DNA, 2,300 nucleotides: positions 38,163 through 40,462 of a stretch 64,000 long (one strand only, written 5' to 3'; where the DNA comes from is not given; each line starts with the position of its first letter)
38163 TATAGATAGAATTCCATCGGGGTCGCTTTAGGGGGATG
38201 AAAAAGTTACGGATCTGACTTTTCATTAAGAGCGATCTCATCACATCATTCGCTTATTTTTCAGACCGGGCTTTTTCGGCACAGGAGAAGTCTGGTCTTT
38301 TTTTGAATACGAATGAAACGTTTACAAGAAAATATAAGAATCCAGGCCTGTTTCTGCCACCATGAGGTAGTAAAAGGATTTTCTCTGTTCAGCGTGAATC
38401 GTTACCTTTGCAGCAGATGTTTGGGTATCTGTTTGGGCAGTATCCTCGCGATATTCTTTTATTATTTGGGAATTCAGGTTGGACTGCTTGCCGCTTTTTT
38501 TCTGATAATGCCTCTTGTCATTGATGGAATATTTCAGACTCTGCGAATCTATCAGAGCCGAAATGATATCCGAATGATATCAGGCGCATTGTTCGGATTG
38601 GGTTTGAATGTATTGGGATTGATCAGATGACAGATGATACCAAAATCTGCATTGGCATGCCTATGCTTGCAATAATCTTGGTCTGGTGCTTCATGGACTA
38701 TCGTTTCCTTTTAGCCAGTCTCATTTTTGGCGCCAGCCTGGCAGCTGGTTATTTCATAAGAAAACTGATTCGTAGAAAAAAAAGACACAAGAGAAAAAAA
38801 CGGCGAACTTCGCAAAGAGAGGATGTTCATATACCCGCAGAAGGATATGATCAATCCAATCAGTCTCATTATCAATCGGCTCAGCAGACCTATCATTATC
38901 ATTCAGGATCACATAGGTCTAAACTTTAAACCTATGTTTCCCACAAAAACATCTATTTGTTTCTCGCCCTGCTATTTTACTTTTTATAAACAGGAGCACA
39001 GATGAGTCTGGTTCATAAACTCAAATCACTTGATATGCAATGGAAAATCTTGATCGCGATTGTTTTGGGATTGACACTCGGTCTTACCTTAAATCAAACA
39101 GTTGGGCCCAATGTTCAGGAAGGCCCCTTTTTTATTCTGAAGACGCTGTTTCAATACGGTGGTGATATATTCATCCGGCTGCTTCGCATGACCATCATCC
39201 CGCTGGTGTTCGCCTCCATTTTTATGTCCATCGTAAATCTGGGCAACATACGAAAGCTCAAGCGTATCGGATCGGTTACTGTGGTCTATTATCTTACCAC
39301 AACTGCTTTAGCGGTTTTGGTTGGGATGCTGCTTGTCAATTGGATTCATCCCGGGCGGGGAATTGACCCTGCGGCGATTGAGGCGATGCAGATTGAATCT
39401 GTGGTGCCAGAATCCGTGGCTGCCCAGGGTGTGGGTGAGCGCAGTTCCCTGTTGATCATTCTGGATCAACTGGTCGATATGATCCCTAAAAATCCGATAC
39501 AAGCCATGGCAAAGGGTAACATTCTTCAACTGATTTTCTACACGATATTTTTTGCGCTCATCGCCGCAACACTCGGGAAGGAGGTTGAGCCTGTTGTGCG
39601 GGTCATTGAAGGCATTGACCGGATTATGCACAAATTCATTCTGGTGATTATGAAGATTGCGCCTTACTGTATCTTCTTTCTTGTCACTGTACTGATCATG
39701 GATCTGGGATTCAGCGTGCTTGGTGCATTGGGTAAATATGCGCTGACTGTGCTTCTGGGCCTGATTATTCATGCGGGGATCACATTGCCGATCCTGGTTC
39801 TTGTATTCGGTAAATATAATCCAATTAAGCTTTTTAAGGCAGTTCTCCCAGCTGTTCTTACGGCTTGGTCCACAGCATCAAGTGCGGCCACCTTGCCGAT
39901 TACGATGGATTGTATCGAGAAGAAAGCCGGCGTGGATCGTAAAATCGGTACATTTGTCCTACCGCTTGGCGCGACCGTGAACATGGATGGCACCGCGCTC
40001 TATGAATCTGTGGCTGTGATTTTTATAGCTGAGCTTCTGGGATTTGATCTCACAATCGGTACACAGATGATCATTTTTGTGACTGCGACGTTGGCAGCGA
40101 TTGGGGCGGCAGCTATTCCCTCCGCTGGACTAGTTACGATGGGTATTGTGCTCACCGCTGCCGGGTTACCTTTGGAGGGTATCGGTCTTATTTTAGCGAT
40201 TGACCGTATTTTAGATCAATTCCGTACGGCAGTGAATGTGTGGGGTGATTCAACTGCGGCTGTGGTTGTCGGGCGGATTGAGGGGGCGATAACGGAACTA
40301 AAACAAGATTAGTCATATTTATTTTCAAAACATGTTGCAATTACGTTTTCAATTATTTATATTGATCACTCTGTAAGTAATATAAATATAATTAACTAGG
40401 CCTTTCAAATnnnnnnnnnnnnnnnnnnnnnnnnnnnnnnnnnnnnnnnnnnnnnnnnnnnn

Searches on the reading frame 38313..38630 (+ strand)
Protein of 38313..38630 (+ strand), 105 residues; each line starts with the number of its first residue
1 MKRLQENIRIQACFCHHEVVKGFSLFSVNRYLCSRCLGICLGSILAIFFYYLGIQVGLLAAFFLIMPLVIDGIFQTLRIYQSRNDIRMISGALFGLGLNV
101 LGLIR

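Call 4: search_protein_families(library=pfam, proteins=[window:38313-38630:+], max_evalue=0.01)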
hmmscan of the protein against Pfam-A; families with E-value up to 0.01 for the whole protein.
window:38313-38630:+ (105 aa): 2 families
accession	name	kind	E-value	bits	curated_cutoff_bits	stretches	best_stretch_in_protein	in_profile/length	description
PF09858.14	DUF2085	-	2.3e-17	63.6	25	1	15-100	1-89/90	Predicted membrane protein (DUF2085)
PF13515.12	FUSC_2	-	0.0073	16.9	25.6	1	24-69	28-73/126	Fusaric acid resistance protein-like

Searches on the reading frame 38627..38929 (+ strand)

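Call 4: search_protein_families(library=pfam, proteins=[window:38627-38929:+], max_evalue=0.01)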
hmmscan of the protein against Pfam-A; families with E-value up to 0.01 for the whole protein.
window:38627-38929:+ (100 aa): 0 families

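Call 26: search_protein_families(library=ncbifam, proteins=[window:38627-38929:+], max_evalue=1)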
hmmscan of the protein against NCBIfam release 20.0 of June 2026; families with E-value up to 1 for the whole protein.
window:38627-38929:+ (100 aa): 2 families
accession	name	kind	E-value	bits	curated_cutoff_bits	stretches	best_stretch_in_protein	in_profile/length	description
NF002436.0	PRK01584.1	equivalog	0.079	11.4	529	1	32-58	295-321/595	alanine--tRNA ligase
NF052519.1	ExpolsacRepExoX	equivalog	0.083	13.3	140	1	31-91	35-94/96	exopolysaccharide production repressor ExoX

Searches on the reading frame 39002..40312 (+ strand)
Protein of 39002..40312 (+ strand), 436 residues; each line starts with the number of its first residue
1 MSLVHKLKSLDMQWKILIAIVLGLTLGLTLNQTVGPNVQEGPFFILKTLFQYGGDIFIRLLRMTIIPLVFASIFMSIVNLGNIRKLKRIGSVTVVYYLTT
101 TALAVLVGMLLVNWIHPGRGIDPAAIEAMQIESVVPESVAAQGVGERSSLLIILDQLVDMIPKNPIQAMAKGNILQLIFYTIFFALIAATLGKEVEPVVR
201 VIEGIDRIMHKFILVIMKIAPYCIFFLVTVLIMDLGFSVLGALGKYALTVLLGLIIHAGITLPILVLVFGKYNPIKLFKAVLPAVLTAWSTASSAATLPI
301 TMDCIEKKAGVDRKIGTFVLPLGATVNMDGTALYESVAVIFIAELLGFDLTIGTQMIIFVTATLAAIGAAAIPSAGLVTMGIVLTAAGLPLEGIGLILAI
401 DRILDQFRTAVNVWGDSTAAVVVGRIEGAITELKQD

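Call 4: search_protein_families(library=pfam, proteins=[window:39002-40312:+], max_evalue=0.01)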
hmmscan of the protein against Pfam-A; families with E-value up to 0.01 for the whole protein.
window:39002-40312:+ (436 aa): 1 family
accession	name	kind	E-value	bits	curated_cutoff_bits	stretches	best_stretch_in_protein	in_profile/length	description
PF00375.23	SDF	-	5.5e-121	404.7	27.9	1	13-425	2-386/387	Sodium:dicarboxylate symporter family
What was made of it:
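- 39002..40312 (+): SDF/gltP-type dicarboxylate/amino acid:cation symporter gene (436 aa), intact. PF00375 E 5.5e-121 (call 4).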

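Call 7: find_encoding_contigs(protein=window:39002-40312:+, flank=6000, max_places=10)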
Protein window:39002-40312:+ (436 aa): no gene with exactly this product is on record in the collection.

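Call 10: find_homologous_proteins(query=window:39002-40312:+, max_evalue=1e-60)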
Query window:39002-40312:+ (436 aa): 7847 proteins with E <= 1e-60 among 8000 candidates; the best 120 are listed.
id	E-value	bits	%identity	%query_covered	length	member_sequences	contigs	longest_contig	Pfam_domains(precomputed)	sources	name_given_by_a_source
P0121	1.6e-267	905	100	100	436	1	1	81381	PF00375.24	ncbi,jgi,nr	ncbi:dicarboxylate/amino acid:cation symporter [candidate division KSB1 bacterium]|nr:dicarboxylate/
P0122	2.5e-225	766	81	100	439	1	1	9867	PF00375.24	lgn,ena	-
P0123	9.0e-202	689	75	99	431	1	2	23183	PF00375.24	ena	-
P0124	3.2e-198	677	73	98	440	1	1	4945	PF00375.24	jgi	-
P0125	7.3e-198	676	73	99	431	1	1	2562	PF00375.24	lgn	-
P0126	7.6e-195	666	72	99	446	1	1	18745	PF00375.24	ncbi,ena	-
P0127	1.0e-194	666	75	99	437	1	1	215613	PF00375.24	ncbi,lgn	-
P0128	8.8e-194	662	71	99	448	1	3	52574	PF00375.24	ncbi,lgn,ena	-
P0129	9.1e-194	662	71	98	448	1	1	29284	PF00375.24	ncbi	-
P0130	2.1e-193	661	71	100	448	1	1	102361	PF00375.24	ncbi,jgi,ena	-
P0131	5.8e-193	660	71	99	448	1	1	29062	PF00375.24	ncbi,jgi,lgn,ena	-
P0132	6.2e-193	660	73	98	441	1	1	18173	PF00375.24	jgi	jgi:Na+/H+-dicarboxylate symporter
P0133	8.8e-193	659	71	99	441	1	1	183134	PF00375.24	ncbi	-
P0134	1.1e-192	659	71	99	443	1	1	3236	PF00375.24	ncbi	-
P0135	3.1e-192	657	70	99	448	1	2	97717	PF00375.24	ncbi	-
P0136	3.4e-192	657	73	98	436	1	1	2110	PF00375.24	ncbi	-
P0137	9.6e-192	656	70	100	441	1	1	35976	PF00375.24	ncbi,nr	ncbi:dicarboxylate/amino acid:cation symporter [Desulfobacterales bacterium HSG2]|nr:dicarboxylate/a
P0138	1.4e-191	655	69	100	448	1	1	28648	PF00375.24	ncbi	-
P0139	5.1e-191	653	70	100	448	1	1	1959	PF00375.24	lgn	-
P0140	5.9e-191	653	70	100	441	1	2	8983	PF00375.24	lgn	-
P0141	7.3e-191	653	71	98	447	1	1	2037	PF00375.24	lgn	-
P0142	1.4e-189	649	71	97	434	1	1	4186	PF00375.24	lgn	-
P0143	3.0e-189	648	71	98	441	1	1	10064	PF00375.24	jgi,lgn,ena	-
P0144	5.7e-189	647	70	99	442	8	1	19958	PF00375.24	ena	-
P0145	9.8e-189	646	71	100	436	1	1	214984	PF00375.24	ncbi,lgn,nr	ncbi:dicarboxylate/amino acid:cation symporter [bacterium]|nr:dicarboxylate/amino acid:cation sympor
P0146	6.6e-188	643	71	97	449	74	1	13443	PF00375.24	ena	-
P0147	9.3e-188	643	68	100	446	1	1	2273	PF00375.24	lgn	-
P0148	9.8e-188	643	69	98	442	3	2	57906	PF00375.24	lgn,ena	-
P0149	1.0e-187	642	70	99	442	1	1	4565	PF00375.24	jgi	-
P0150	1.1e-187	642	70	97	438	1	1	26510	PF00375.24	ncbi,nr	ncbi:dicarboxylate/amino acid:cation symporter [Desulfococcaceae bacterium HSG8]|nr:dicarboxylate/am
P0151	1.6e-187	642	69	100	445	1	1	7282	PF00375.24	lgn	-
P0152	1.8e-187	642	68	100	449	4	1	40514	PF00375.24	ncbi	-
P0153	3.5e-187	641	68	100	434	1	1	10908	PF00375.24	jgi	-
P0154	8.2e-187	640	73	98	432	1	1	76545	PF00375.24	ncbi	ncbi:dicarboxylate/amino acid:cation symporter [bacterium]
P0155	8.4e-187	639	68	100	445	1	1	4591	PF00375.24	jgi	jgi:proton glutamate symport protein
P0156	1.1e-186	639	68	97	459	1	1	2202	PF00375.24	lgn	-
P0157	1.3e-186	639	68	100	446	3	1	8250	PF00375.24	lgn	-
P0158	1.3e-186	639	72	97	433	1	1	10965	PF00375.24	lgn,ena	-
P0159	1.5e-186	639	70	100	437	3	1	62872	PF00375.24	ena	-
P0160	2.1e-186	638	69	100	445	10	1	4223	PF00375.24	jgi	jgi:Na+/H+-dicarboxylate symporter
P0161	9.9e-186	636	69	98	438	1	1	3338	PF00375.24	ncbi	-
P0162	9.9e-186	636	69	100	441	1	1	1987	PF00375.24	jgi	jgi:proton glutamate symport protein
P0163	1.6e-185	635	69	98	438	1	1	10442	PF00375.24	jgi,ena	-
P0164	3.4e-185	634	67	100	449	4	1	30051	PF00375.24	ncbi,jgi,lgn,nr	ncbi:MAG: dicarboxylate/amino acid:cation symporter [Deltaproteobacteria bacterium]|nr:MAG: dicarbox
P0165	3.9e-185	634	68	98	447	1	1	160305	PF00375.24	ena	-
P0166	4.2e-185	634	69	100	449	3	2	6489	PF00375.24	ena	-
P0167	4.5e-185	634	69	98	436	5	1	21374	PF00375.24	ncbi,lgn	-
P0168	7.0e-185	633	71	99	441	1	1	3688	PF00375.24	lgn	-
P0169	8.3e-185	633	71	99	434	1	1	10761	PF00375.24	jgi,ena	-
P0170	2.4e-184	631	70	97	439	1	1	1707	PF00375.24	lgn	-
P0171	5.4e-184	630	70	98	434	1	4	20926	PF00375.24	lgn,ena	-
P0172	9.2e-184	629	67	100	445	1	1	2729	PF00375.24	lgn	-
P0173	1.0e-183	629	68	99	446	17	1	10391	PF00375.24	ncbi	-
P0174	1.2e-183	629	67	100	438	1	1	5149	PF00375.24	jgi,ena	-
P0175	2.7e-183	628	70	97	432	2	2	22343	PF00375.24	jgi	-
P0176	1.1e-182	626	66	98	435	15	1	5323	PF00375.24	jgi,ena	-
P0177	1.3e-182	626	68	99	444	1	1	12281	PF00375.24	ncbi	-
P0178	3.2e-182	624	67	100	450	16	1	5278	PF00375.24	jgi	-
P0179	5.0e-182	624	67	98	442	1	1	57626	PF00375.24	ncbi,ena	-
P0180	5.0e-182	624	67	98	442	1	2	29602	PF00375.24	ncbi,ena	-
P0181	5.4e-182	624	68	98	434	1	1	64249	PF00375.24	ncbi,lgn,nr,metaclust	ncbi:Proton/sodium-glutamate symport protein [Candidatus Magnetomorum sp. HK-1]|nr:Proton/sodium-glu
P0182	1.2e-181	623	67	98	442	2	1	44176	PF00375.24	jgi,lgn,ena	-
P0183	1.7e-181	622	66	99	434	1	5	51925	PF00375.24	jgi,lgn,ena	jgi:Na+/H+-dicarboxylate symporter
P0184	3.8e-181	621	71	97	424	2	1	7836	PF00375.24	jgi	-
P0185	4.9e-181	620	67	98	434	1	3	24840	PF00375.24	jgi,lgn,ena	jgi:Na+/H+-dicarboxylate symporter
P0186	7.3e-181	620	66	99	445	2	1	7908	PF00375.24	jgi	-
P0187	1.1e-180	619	68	99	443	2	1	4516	PF00375.24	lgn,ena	-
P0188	3.0e-180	618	67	99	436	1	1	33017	PF00375.24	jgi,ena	-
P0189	7.9e-180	617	77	88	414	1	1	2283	PF00375.24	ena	-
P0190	1.5e-179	616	70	97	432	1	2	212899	PF00375.24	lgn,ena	-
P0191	1.7e-179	615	67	100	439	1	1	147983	PF00375.24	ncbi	-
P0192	3.0e-179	615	68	98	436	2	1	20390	PF00375.24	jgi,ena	-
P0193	3.2e-179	615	67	100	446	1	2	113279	PF00375.24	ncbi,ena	-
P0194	7.8e-179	613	67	100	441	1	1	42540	PF00375.24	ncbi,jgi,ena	-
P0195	9.4e-179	613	68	98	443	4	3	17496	PF00375.24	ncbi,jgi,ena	-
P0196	1.3e-178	613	66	100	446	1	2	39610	PF00375.24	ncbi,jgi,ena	-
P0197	2.2e-178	612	70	94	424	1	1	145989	PF00375.24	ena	-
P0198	2.7e-178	611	66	99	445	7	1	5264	PF00375.24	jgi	jgi:Na+/H+-dicarboxylate symporter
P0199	1.1e-177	610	66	100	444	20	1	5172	PF00375.24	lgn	-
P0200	1.2e-177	609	66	99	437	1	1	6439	PF00375.24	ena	-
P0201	2.8e-177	608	68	98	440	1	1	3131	PF00375.24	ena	-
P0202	4.9e-177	607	67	97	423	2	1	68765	PF00375.24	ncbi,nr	ncbi:dicarboxylate/amino acid:cation symporter [bacterium]|nr:dicarboxylate/amino acid:cation sympor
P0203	9.4e-177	606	68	96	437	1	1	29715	PF00375.24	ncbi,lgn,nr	ncbi:MAG: dicarboxylate/amino acid:cation symporter [Thermodesulfobacteriota bacterium]|nr:dicarboxy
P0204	1.0e-176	606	67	98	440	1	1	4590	PF00375.24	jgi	-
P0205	1.0e-176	606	66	98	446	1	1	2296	PF00375.24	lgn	-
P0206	1.1e-176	606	66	99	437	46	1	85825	PF00375.24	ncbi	-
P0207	1.4e-176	606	66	98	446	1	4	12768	PF00375.24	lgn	-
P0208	2.4e-176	605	67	99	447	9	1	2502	PF00375.24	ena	-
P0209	9.9e-176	603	65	98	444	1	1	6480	PF00375.24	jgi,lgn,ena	-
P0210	1.7e-175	602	67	98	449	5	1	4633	PF00375.24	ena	-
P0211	2.8e-175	602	66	98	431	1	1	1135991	PF00375.24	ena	-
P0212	3.0e-175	601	68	97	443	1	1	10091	PF00375.24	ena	-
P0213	6.4e-175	600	69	94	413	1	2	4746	PF00375.24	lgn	-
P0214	7.5e-175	600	66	98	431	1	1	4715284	PF00375.24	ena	-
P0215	7.8e-175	600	66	97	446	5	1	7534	PF00375.24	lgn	-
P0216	1.1e-174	600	66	98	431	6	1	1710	PF00375.24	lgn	-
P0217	1.5e-174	599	67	98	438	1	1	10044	PF00375.24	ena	-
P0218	2.5e-174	598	66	98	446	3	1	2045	PF00375.24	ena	-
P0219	4.9e-174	597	66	99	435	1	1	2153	PF00375.24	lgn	-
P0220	5.2e-174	597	66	98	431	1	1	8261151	PF00375.24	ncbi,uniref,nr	ncbi:ethanolamine utilization protein EutD [Desulfosarcina ovata subsp. sediminis]|uniref:Ethanolami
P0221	5.8e-174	597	65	98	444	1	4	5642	PF00375.24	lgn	-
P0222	9.6e-174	596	65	98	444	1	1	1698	PF00375.24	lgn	-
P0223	2.4e-173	595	67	97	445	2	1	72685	PF00375.24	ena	-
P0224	2.4e-173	595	66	98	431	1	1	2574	PF00375.24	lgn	-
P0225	5.6e-173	594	68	97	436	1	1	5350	PF00375.24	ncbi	-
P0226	1.0e-172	593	65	98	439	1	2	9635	PF00375.24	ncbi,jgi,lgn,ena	-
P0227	1.2e-172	593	65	98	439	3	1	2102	PF00375.24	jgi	jgi:Na+/H+-dicarboxylate symporter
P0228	1.6e-172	592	67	97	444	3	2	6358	PF00375.24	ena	-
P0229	2.2e-172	592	68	98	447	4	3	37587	PF00375.24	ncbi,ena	-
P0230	6.2e-172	591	68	98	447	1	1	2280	PF00375.24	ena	-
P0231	9.1e-171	587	65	98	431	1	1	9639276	PF00375.24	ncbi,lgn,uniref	ncbi:sodium:dicarboxylate symporter [Desulfosarcina variabilis str. Montpellier]|uniref:dicarboxylat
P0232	4.9e-170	584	64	98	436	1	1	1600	PF00375.24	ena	-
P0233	1.5e-169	583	66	99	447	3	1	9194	PF00375.24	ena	-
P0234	1.6e-169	583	65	98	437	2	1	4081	PF00375.24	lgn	-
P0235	2.2e-169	582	64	98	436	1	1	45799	PF00375.24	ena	-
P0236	2.2e-169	582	67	98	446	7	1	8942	PF00375.24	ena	-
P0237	3.3e-169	582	65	96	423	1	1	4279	PF00375.24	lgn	-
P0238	7.3e-169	580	65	99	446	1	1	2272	PF00375.24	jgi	-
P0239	8.1e-169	580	65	98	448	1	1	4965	PF00375.24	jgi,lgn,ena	-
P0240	1.3e-168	580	66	98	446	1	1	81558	PF00375.24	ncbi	-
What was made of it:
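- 39002..40312 (+): Identical protein named dicarboxylate/amino acid:cation symporter of a candidate division KSB1 bacterium (call 10).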

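Call 19: find_related_loci(query=window:39002-40312:+, collection=genome_contigs, flank=5000)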
Query window:39002-40312:+ (436 aa) in genome_contigs; peptide patterns used: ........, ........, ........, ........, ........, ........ (x = any residue, [..] = any of these).
418 stretches matched a pattern; 375 encode a relative of the query (tblastn E <= 1e-3); the best 80 are kept; 80 distinct loci.
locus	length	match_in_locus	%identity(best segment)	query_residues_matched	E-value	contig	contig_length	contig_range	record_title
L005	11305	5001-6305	68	1-435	0e+0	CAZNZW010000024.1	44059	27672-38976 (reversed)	MAG TPA_asm: uncultured Desulfobacterales bacterium isolate binchicken_co67_137 genome assembly, contig: NODE_730_length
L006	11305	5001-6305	67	1-435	0e+0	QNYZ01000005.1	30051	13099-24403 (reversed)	MAG: Deltaproteobacteria bacterium isolate MAG 48 Ga0226836_10000689, whole genome shotgun sequence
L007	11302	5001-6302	71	1-434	0e+0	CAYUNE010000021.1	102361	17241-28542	MAG TPA_asm: uncultured Desulfobulbia bacterium isolate binchicken_co219_319 genome assembly, contig: k141_543689, whole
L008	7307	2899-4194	70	5-436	0e+0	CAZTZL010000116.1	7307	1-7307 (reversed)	MAG TPA_asm: uncultured bacterium isolate binchicken_co94_424 genome assembly, contig: NODE_14377_length_7307_cov_13.968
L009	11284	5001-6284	71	8-435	0e+0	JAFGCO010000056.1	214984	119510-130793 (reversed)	MAG: bacterium isolate Zod_Metabat.1116 k87_10952179, whole genome shotgun sequence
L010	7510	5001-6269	70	10-432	0e+0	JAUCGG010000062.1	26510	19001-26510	Desulfococcaceae bacterium HSG8 NODE_98_length_26510, whole genome shotgun sequence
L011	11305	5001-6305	70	1-435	0e+0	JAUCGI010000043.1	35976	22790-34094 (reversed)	Desulfobacterales bacterium HSG2 NODE_98_length_35976, whole genome shotgun sequence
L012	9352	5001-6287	69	5-433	0e+0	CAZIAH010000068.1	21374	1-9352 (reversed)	MAG TPA_asm: uncultured bacterium isolate SRP323688_co1_225 genome assembly, contig: NODE_4136_length_21374_cov_7.955204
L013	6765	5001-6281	70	10-436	0e+0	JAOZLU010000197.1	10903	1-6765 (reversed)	MAG: Desulfobacterales bacterium isolate GMC2_bin_2_sub GMC2_1134_length_10903_cov_45.200221, whole genome shotgun seque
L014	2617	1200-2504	68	1-435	0e+0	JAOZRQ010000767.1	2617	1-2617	MAG: Desulfobacterales bacterium isolate GMC6.concoct.52 GMC6_81981_length_2617_cov_12.387978, whole genome shotgun sequ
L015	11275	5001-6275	67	8-432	7e-180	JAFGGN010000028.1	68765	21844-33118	MAG: bacterium isolate Zod_Metabat.1387 k87_2933683, whole genome shotgun sequence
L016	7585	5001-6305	69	1-435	2e-177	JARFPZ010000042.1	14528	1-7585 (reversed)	MAG: Desulfosarcina sp. isolate MAG_Ve_Sed_11 k141_2261651, whole genome shotgun sequence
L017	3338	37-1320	69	8-435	0e+0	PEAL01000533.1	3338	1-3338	MAG: Deltaproteobacteria bacterium isolate ER2bin7 scaffold5172, whole genome shotgun sequence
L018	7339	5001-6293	68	1-431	2e-171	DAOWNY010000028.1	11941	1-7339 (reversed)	MAG TPA_asm: Deltaproteobacteria bacterium isolate CSMAG_3040 CSMAG_3040_k141_1166565_length_11941_cov_125.7794, whole g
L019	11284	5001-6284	66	5-432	4e-168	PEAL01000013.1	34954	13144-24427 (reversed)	MAG: Deltaproteobacteria bacterium isolate ER2bin7 scaffold91, whole genome shotgun sequence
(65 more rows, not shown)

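Call 20: find_encoding_contigs(protein=P0122, flank=6000, max_places=4)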
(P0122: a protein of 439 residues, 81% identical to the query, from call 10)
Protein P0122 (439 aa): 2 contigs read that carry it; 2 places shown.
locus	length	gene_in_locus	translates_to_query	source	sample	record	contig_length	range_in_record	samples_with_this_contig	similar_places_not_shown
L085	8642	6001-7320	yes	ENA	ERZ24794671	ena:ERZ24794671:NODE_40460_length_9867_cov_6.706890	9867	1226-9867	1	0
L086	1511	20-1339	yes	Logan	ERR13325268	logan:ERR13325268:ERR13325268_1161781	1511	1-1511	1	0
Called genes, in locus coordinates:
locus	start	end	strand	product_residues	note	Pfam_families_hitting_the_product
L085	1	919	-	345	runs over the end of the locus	PF00535:Glycos_transf_2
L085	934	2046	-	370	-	PF01075:Glyco_transf_9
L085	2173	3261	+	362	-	PF00248:Aldo_ket_red, PF13534:Fer4_17 (faint), PF13187:Fer4_9 (weak)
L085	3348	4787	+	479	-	PF00884:Sulfatase, PF01663:Phosphodiest, PF16347:SGSH_C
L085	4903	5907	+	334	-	PF20230:DUF6588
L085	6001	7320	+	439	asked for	PF00375:SDF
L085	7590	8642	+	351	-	?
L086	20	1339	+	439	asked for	PF00375:SDF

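Call 28: find_encoding_contigs(protein=P0123, flank=6000, max_places=3)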
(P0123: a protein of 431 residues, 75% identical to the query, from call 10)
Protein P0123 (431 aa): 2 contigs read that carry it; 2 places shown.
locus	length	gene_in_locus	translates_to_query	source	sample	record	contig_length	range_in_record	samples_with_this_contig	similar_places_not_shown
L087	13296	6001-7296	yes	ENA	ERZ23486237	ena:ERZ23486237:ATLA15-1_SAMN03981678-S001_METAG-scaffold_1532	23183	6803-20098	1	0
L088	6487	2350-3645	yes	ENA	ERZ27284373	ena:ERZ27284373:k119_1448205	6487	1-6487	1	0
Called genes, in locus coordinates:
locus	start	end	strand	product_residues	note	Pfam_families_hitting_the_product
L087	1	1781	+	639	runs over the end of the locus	PF12969:DUF3857, PF01841:Transglut_core (weak)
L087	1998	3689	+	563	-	PF00501:AMP-binding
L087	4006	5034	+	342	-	PF03060:NMO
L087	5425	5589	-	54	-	-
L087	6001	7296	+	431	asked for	PF00375:SDF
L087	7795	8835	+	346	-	PF13237:Fer4_10 (faint), PF12797:Fer4_2 (faint), PF00037:Fer4 (faint), PF17179:Fer4_22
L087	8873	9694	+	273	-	PF00970:FAD_binding_6 (weak), PF00175:NAD_binding_1, PF10418:DHODB_Fe-S_bind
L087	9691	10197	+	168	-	PF12797:Fer4_2 (faint), PF13247:Fer4_11, PF14697:Fer4_21 (weak), PF12838:Fer4_7 (weak), PF13187:Fer4_9 (weak), PF00037:Fer4 (weak)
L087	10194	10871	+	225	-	-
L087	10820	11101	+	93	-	PF00146:NADHdh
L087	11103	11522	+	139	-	PF01058:Oxidored_q6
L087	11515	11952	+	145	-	PF00329:Complex1_30kDa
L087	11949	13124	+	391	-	PF00374:NiFeSe_Hases, PF00346:Complex1_49kDa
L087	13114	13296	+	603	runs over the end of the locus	PF00361:Proton_antipo_M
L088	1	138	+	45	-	?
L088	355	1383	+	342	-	PF03060:NMO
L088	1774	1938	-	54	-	-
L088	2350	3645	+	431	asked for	PF00375:SDF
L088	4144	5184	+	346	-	PF13237:Fer4_10 (faint), PF12797:Fer4_2 (faint), PF00037:Fer4 (faint), PF17179:Fer4_22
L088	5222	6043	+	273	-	PF00970:FAD_binding_6 (weak), PF00175:NAD_binding_1, PF10418:DHODB_Fe-S_bind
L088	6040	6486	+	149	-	?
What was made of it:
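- On Integrase-less att-flanked integrative remnant (CIME-like): L087/L088 have gltP followed by the Fer4_22 operon and no islet (call 28).
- The islet-free configuration gltP-spacer-Fer4_22 operon exists in L087/L088 (call 28).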

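Call 29: find_encoding_contigs(protein=P0127, flank=6000, max_places=3)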
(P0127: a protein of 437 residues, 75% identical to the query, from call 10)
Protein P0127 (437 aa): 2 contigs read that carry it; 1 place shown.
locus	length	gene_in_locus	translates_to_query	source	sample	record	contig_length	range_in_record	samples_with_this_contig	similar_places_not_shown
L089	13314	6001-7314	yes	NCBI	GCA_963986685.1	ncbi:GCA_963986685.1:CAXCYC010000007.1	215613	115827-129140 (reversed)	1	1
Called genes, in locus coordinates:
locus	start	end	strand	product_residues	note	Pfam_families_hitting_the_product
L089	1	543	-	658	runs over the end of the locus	PF12836:HHH_3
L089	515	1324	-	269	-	-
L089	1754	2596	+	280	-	PF16119:DUF4835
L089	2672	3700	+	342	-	PF01212:Beta_elim_lyase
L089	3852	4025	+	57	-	-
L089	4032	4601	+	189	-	-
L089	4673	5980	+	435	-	PF00989:PAS, PF08448:PAS_4 (weak), PF13426:PAS_9, PF00512:HisKA, PF02518:HATPase_c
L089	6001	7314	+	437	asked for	PF00375:SDF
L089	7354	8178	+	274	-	PF00215:OMPdecase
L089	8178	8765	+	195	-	PF00156:Pribosyltran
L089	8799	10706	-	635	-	-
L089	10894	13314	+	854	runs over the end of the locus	PF19864:Radical_SAM_N2, PF04055:Radical_SAM, PF10105:DUF2344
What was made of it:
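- The three nearest relatives (L085, L087/L088, L089) have a single gltP (calls 20, 28, 29).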
